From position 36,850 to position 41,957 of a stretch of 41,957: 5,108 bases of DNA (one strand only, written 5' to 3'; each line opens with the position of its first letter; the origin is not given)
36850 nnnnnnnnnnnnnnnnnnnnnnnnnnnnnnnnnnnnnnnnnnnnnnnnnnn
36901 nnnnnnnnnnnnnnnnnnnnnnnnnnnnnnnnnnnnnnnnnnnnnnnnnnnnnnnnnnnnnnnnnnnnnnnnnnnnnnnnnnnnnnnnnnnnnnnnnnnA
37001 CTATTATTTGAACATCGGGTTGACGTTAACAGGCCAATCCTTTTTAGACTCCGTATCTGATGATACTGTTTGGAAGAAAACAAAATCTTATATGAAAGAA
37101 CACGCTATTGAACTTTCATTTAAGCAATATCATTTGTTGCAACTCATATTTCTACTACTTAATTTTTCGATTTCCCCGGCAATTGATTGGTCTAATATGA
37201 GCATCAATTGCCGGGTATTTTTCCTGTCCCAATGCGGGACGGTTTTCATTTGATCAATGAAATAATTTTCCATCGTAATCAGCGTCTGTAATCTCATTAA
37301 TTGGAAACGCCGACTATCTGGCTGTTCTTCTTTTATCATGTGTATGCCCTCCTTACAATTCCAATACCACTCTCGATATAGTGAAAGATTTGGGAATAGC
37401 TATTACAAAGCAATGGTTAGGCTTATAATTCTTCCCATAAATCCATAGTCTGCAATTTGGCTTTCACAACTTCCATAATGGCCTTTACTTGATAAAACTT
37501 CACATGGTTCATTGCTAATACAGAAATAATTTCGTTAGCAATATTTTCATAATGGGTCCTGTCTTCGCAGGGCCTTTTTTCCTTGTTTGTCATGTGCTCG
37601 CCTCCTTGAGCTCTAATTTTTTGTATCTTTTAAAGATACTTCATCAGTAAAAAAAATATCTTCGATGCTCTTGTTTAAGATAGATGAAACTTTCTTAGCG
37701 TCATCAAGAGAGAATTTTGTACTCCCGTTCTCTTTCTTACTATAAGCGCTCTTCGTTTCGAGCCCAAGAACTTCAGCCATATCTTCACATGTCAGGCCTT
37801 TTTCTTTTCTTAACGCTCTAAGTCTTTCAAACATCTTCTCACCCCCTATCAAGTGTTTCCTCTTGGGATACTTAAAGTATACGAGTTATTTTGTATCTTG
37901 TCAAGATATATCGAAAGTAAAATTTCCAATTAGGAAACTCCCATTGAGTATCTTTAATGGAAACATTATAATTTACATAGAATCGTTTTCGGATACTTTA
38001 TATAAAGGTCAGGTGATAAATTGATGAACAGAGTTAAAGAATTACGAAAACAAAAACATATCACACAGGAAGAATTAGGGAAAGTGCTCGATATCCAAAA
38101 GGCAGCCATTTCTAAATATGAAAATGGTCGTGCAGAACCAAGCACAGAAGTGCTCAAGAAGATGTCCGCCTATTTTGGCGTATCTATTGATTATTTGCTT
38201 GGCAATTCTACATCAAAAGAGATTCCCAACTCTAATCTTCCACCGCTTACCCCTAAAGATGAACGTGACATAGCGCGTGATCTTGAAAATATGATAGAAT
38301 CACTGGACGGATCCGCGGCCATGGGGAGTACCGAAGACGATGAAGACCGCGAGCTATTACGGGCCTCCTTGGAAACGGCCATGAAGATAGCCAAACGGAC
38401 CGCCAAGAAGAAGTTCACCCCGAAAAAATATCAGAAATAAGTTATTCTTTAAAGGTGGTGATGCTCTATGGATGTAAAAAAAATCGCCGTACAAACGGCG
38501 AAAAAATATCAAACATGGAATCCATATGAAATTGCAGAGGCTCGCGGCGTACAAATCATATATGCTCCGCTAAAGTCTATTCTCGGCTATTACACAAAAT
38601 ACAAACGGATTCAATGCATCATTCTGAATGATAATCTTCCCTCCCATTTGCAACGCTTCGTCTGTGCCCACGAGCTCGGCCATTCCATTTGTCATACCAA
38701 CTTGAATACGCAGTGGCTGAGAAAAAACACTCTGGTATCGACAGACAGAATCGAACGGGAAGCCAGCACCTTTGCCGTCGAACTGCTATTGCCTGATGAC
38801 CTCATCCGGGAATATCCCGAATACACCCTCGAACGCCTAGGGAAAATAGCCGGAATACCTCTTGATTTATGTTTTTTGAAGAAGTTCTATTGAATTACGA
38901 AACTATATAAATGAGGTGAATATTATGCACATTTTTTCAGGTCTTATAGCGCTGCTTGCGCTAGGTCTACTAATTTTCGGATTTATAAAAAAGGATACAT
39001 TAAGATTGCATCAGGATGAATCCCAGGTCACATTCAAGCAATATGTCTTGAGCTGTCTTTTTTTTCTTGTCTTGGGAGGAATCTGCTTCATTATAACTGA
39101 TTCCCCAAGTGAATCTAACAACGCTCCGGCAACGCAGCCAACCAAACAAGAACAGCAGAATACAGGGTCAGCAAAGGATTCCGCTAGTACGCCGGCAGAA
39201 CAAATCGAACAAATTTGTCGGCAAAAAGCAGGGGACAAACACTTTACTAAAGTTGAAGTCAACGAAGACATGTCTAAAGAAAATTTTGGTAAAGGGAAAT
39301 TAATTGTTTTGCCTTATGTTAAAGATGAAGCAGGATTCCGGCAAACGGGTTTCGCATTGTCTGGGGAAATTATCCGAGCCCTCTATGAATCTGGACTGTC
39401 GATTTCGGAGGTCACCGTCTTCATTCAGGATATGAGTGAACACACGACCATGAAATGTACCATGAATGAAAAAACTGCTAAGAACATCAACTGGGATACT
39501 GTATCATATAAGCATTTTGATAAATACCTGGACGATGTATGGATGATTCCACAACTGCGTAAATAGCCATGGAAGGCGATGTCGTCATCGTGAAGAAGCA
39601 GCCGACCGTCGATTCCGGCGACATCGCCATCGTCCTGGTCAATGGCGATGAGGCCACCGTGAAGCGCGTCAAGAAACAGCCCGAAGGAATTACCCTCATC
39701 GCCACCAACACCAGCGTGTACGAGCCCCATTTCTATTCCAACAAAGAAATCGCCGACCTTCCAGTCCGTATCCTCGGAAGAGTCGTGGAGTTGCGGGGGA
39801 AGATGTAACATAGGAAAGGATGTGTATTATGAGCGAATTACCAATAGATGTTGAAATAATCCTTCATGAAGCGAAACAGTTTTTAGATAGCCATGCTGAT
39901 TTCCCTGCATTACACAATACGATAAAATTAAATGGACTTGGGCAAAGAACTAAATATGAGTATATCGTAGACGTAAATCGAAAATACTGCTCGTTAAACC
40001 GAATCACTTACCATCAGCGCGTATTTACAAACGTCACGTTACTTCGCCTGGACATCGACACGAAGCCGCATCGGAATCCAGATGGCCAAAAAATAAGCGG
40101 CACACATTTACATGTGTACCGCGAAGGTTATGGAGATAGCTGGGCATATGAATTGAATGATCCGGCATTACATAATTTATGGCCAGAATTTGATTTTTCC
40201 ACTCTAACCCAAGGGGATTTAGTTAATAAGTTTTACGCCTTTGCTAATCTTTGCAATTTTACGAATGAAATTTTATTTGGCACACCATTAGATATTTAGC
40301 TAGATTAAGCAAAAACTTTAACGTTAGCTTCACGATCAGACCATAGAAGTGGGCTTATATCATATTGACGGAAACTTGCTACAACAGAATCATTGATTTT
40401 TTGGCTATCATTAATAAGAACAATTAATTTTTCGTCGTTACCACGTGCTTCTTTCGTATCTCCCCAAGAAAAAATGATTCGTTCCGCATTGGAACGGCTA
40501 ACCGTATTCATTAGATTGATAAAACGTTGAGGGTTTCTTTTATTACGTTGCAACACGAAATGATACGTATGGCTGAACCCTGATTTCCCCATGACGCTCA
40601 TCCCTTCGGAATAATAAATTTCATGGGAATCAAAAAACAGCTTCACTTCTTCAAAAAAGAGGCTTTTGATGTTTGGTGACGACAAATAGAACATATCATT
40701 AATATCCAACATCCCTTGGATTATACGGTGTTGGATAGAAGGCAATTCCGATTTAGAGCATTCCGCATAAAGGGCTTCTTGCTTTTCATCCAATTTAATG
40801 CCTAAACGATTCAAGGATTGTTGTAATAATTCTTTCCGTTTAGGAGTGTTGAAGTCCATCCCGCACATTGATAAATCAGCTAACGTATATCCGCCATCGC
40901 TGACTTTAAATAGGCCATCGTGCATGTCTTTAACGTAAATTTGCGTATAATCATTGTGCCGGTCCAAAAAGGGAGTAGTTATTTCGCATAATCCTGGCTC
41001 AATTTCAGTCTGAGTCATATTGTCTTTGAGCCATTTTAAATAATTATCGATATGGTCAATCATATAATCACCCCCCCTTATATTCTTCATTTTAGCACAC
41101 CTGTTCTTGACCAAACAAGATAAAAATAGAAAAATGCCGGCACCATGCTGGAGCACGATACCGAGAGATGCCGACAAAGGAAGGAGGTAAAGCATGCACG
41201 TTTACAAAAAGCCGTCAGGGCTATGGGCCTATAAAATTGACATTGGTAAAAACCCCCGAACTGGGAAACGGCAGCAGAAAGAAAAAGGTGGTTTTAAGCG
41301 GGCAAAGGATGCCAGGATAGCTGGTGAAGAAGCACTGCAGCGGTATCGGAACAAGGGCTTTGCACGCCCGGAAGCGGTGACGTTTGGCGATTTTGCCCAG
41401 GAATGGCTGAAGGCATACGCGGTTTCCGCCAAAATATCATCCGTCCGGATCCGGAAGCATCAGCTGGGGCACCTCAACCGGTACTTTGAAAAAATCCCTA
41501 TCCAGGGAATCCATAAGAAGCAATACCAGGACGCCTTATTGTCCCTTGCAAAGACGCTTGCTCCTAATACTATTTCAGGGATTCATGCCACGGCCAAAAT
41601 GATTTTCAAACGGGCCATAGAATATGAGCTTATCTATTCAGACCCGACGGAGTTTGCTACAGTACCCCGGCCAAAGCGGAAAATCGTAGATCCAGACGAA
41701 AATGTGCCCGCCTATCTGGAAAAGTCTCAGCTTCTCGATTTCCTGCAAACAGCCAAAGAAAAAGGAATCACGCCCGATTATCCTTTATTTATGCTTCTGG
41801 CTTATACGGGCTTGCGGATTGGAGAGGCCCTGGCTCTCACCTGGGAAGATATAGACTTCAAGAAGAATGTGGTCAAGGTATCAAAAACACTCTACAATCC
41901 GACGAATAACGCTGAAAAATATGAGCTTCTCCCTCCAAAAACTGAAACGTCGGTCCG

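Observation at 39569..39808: GC-rich orphan S24 peptidase C-terminal domain with no N-terminal HTH and no catalytic serine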

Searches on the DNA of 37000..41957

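Call 37: search_rna_families(source=window, start=37000, end=41957, threshold=evalue, max_evalue=0.1)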
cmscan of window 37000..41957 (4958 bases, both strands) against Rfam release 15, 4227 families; matches with E-value up to 0.1: 0.
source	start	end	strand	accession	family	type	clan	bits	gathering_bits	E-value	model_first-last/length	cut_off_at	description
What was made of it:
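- Tried and rejected: Rfam at E<=0.1 on 37000-41957 found nothing, so no RNA element explains the segment (call 37).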

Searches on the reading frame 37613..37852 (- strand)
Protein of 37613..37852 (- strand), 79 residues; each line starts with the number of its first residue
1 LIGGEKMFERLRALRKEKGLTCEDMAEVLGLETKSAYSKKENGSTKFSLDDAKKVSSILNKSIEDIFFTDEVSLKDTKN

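Call 4: search_protein_families(library=pfam, proteins=[window:37613-37852:-], max_evalue=0.1)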
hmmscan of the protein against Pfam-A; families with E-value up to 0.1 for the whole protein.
window:37613-37852:- (79 aa): 7 families
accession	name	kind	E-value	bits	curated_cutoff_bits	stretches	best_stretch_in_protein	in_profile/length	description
PF01381.28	HTH_3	-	1.7e-11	44.4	23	1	11-65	1-54/55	Helix-turn-helix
PF13560.12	HTH_31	-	1.8e-07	31.8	27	1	10-52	5-47/64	Helix-turn-helix domain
PF12844.13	HTH_19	-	9.1e-07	29.1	30.2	1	9-62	2-54/64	Helix-turn-helix domain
PF13443.12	HTH_26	-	5.5e-05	23.8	22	1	10-67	1-58/63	Cro/C1-type HTH DNA-binding domain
PF08529.16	NusA_N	-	0.011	16.4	23.8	1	7-63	2-61/119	NusA N-terminal domain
PF08667.16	BetR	-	0.011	16.2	21.6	1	23-71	26-74/148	BetR domain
PF13413.12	HTH_25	-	0.025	14.8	24.6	1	10-33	1-24/62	Helix-turn-helix domain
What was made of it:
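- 37613..37852 (-): cro-like HTH gene, divergent from the immunity operon. HTH_3 at 1.7e-11 (call 4).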

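Call 5: search_protein_families(library=phrogs, proteins=[window:37613-37852:-], max_evalue=0.01)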
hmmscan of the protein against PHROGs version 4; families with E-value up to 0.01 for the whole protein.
window:37613-37852:- (79 aa): 14 families
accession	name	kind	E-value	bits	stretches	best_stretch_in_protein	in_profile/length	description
phrog_3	-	transcription regulation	3.9e-14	54.2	1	5-75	87-154/430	transcriptional repressor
phrog_8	-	transcription regulation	1.9e-11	45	1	6-66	76-135/346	transcriptional regulator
phrog_4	-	transcription regulation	3.1e-09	37.3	1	7-73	137-198/400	transcriptional repressor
phrog_2328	-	transcription regulation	9.8e-08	32.8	1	7-67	16-75/128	transcriptional repressor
phrog_2967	-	transcription regulation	1.9e-07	31.9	1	5-66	9-69/225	transcriptional regulator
phrog_7241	-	transcription regulation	3e-06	28.3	1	10-65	65-119/122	transcriptional regulator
phrog_2439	-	transcription regulation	5.2e-06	26.6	1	9-72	10-71/367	transcriptional regulator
phrog_1373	-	transcription regulation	1.5e-05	26.1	1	9-64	66-120/166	transcriptional regulator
phrog_1994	-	DNA, RNA and nucleotide metabolism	0.00075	20.5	1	9-70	2-62/170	DNA binding protein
phrog_14076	-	transcription regulation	0.0014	20.1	1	9-44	16-53/86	transcriptional regulator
phrog_147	-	transcription regulation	0.0021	19.4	1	6-56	4-54/100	transcriptional regulator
phrog_5823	-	transcription regulation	0.0023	18.2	1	8-74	8-74/404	transcriptional regulator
phrog_7950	-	transcription regulation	0.0032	18.5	1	9-32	10-33/68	transcriptional repressor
phrog_11451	-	transcription regulation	0.0079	17.6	1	6-66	5-64/98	CI-like repressor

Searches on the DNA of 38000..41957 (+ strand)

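Call 6: search_dna_similar(query=window:38000-41957:+, collection=phages, mode=near)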
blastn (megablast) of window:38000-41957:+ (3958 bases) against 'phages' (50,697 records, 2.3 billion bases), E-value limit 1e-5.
No match.
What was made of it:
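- Tried and rejected: Megablast of 38000-41957 against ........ phages gave no match (call 6).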

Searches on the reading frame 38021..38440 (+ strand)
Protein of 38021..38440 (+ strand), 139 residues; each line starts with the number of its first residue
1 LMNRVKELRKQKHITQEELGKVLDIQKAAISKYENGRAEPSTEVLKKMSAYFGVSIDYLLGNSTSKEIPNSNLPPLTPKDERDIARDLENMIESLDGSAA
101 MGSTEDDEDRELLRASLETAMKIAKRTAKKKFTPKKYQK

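Call 4: search_protein_families(library=pfam, proteins=[window:38021-38440:+], max_evalue=0.1)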
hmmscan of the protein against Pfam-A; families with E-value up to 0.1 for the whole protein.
window:38021-38440:+ (139 aa): 8 families
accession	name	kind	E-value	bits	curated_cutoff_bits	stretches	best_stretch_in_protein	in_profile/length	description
PF01381.28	HTH_3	-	2.3e-20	72.8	23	1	5-59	1-55/55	Helix-turn-helix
PF12844.13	HTH_19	-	4.2e-12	46.2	30.2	1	3-60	2-59/64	Helix-turn-helix domain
PF13560.12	HTH_31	-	3.8e-09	37.2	27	1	4-55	5-57/64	Helix-turn-helix domain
PF13443.12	HTH_26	-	3.8e-07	30.7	22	1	5-57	2-55/63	Cro/C1-type HTH DNA-binding domain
PF15731.11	MqsA_antitoxin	-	0.00019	22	30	1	4-47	73-116/131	Antitoxin component of bacterial toxin-antitoxin system, MqsA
PF13744.12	HTH_37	-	0.0014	18.8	27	1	2-38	20-56/80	Helix-turn-helix domain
PF20317.4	HTH_60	-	0.021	15.6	24.1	1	4-50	9-55/140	Helix-turn-helix domain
PF24235.1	RHG29_45_N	-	0.069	13.8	27.7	0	7-35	28-56/108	Rho GTPase-activating protein 29/45 N-terminal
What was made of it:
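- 38024..38440 (+): ImmR-like XRE repressor. It has no S24 domain. HTH_3 at 2.3e-20 (call 4).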

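Call 5: search_protein_families(library=phrogs, proteins=[window:38021-38440:+], max_evalue=0.01)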
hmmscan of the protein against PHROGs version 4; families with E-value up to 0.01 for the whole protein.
window:38021-38440:+ (139 aa): 33 families (the best 25 are shown)
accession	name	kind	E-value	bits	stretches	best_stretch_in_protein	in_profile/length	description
phrog_8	-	transcription regulation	6.5e-26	92.6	1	2-126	78-165/346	transcriptional regulator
phrog_4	-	transcription regulation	2.1e-17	64.2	1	2-109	138-233/400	transcriptional repressor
phrog_3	-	transcription regulation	3.4e-17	64.3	1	1-121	89-205/430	transcriptional repressor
phrog_2967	-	transcription regulation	3.8e-14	53.8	1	3-74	13-78/225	transcriptional regulator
phrog_2439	-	transcription regulation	2.7e-12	47.3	1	4-64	11-71/367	transcriptional regulator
phrog_1373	-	transcription regulation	1.1e-10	42.7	1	5-68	68-131/166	transcriptional regulator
phrog_1994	-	DNA, RNA and nucleotide metabolism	1.7e-10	42.1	1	2-67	1-66/170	DNA binding protein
phrog_4836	-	transcription regulation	2.1e-10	41.5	1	1-96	76-161/194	CII-like regulator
phrog_2104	-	unknown function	3.4e-09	37.8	1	3-49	42-88/103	-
phrog_5823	-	transcription regulation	5e-09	36.8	1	3-68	9-75/404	transcriptional regulator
phrog_2328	-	transcription regulation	3e-08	34.5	1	3-64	18-79/128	transcriptional repressor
phrog_3037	-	transcription regulation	2.7e-07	31.6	1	3-108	29-114/189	transcriptional repressor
phrog_7241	-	transcription regulation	4.2e-07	31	1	4-60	65-121/122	transcriptional regulator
phrog_7396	-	unknown function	6.7e-07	30.2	1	13-67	28-85/227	-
phrog_147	-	transcription regulation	7.5e-06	27.3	1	2-49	6-54/100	transcriptional regulator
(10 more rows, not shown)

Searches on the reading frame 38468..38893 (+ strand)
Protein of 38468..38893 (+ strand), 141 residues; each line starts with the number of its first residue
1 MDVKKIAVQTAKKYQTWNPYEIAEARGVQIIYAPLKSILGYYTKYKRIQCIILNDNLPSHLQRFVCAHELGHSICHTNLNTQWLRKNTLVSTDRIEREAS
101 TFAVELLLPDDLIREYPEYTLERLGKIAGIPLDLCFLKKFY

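Call 4: search_protein_families(library=pfam, proteins=[window:38468-38893:+], max_evalue=0.1)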
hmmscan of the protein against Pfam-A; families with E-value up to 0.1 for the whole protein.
window:38468-38893:+ (141 aa): 2 families
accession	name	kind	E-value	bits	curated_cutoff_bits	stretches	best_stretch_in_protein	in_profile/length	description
PF06114.19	Peptidase_M78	-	2.9e-22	79.2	22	1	23-119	1-98/123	IrrE N-terminal-like domain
PF20573.4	DUF6782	-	0.0027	17.5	27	1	23-77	52-105/241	Putative metallopeptidase family (DUF6782)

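Call 5: search_protein_families(library=phrogs, proteins=[window:38468-38893:+], max_evalue=0.01)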
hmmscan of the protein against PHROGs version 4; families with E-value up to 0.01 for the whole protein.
window:38468-38893:+ (141 aa): 5 families
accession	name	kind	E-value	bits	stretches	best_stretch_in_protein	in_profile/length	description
phrog_87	-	other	3.4e-26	93.4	1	3-130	21-152/227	metallo-protease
phrog_2439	-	transcription regulation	8.9e-13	48.8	1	22-117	154-249/367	transcriptional regulator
phrog_1914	-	unknown function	1.2e-12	49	1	42-128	72-160/222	-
phrog_19315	-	unknown function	6.2e-08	33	1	2-117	33-154/348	-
phrog_1516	-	unknown function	4.2e-05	24.3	1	24-111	60-143/227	-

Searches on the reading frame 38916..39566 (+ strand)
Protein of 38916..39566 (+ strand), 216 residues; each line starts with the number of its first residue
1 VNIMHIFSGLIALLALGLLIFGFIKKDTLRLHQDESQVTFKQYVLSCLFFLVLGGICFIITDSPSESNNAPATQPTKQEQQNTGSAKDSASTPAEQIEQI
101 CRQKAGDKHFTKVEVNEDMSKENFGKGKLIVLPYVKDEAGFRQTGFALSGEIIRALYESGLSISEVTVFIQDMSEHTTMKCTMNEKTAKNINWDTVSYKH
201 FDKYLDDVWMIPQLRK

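Call 4: search_protein_families(library=pfam, proteins=[window:38916-39566:+], max_evalue=0.1)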
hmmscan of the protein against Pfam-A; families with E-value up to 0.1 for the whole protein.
window:38916-39566:+ (216 aa): 2 families
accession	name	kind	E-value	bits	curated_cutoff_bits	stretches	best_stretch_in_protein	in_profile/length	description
PF18895.5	T4SS_pilin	-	0.013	16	26.6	0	46-70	23-47/71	Type IV secretion system pilin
PF20554.3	DUF6766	-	0.057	13.1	27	0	6-49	13-56/221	Domain of unknown function (DUF6766)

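Call 5: search_protein_families(library=phrogs, proteins=[window:38916-39566:+], max_evalue=0.01)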
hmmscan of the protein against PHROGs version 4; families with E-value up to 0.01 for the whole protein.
window:38916-39566:+ (216 aa): 2 families
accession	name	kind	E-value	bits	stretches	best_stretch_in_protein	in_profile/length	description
phrog_8263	-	unknown function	7.5e-08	33.5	1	50-215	15-195/197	-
phrog_25008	-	unknown function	2.6e-05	25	1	75-216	116-266/267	-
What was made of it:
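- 38925..39566 (+): Membrane-protein gene, the last gene of the incoming cassette. Its stop codon abuts the remnant. PHROG 8263, function unknown (call 5).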

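Call 40: search_protein_families(library=padloc, proteins=[window:38916-39566:+], max_evalue=0.01)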
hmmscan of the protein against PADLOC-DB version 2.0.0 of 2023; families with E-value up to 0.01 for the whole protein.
window:38916-39566:+ (216 aa): 0 families

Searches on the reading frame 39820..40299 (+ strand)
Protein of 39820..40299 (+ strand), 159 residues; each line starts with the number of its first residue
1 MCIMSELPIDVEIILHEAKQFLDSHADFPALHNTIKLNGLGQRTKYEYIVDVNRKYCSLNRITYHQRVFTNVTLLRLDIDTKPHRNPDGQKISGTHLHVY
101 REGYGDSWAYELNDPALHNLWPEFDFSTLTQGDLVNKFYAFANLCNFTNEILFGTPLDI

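Call 4: search_protein_families(library=pfam, proteins=[window:39820-40299:+], max_evalue=0.1)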
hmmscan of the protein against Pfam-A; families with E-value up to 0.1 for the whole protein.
window:39820-40299:+ (159 aa): 1 family
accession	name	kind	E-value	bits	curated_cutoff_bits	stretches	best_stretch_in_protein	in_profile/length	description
PF22398.1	DUF6978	-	5.8e-30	104.7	29.6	1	11-122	6-115/133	Family of unknown function (DUF6978)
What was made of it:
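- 39829..40299 (+): DUF6978 / PDC-M24A cargo gene. In sibling phages it lies directly downstream of the intact cI. Pfam DUF6978 at 5.8e-30 (call 4).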

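Call 5: search_protein_families(library=phrogs, proteins=[window:39820-40299:+], max_evalue=0.01)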
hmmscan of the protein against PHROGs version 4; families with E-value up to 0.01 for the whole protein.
window:39820-40299:+ (159 aa): 3 families
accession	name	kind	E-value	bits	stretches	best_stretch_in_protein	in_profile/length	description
phrog_17771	-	unknown function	1.8e-10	42.1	1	41-118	45-125/147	-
phrog_21094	-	unknown function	8e-08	33.2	1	53-112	54-115/156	-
phrog_2017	-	unknown function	0.00012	23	1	56-156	67-149/162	-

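Call 40: search_protein_families(library=padloc, proteins=[window:39829-40299:+], max_evalue=0.01)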
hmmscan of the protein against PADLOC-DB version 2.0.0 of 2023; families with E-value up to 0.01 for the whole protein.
window:39829-40299:+ (156 aa): 5 families
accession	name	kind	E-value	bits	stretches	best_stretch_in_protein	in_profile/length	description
PDLC04538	PDC-M24A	-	2.7e-32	110.1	1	9-146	9-136/146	-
PDLC04536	PDC-M24A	-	1.3e-16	58.8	1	9-111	12-116/148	-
PDLC04533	PDC-M24A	-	4.7e-07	27.9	1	44-111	45-112/151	-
PDLC04537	PDC-M24A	-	5e-06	24.5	1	9-88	8-88/166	-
PDLC04535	PDC-M24A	-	0.00054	18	1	30-148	56-167/181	-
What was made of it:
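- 39829..40299 (+): PADLOC PDC-M24A at 2.7e-32 (call 40).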

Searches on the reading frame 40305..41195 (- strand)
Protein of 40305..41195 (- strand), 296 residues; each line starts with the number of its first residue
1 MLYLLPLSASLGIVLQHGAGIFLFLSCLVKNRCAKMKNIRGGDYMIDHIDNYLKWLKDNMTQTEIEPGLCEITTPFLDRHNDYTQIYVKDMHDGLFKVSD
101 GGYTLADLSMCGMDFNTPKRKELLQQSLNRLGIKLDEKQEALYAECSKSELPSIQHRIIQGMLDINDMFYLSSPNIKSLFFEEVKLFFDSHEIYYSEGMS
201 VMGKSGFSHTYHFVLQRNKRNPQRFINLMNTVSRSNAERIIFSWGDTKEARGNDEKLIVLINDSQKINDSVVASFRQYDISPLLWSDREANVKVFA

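Call 4: search_protein_families(library=pfam, proteins=[window:40305-41195:-], max_evalue=0.1)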
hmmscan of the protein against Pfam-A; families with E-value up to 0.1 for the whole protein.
window:40305-41195:- (296 aa): 2 families
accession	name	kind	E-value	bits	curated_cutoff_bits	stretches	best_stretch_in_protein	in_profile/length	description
PF08862.16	DUF1829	-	6.9e-25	87.8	22.2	1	203-288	1-87/87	Domain of unknown function DUF1829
PF08861.15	DUF1828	-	8.4e-24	84.1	22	1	74-165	1-91/91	Domain of unknown function DUF1828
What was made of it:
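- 40305..41063 (-): DUF1828/DUF1829 / PDC-M24B cargo gene. Pfam (call 4).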

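Call 5: search_protein_families(library=phrogs, proteins=[window:40305-41195:-], max_evalue=0.01)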
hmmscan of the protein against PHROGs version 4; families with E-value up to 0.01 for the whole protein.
window:40305-41195:- (296 aa): 1 family
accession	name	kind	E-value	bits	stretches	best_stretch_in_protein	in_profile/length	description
phrog_5059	-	unknown function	9.4e-67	226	1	49-292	8-253/259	-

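Call 40: search_protein_families(library=padloc, proteins=[window:40305-41195:-], max_evalue=0.01)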
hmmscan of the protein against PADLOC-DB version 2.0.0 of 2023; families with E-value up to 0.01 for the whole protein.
window:40305-41195:- (296 aa): 2 families
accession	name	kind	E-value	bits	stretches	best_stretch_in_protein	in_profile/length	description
PDLC04539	PDC-M24B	-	1.1e-85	285.2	1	46-293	5-251/255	-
PDLC04540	PDC-M24B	-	3.8e-17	60.7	1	68-270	23-228/256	-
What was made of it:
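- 40305..41063 (-): PADLOC PDC-M24B at 1.1e-85 (call 40).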
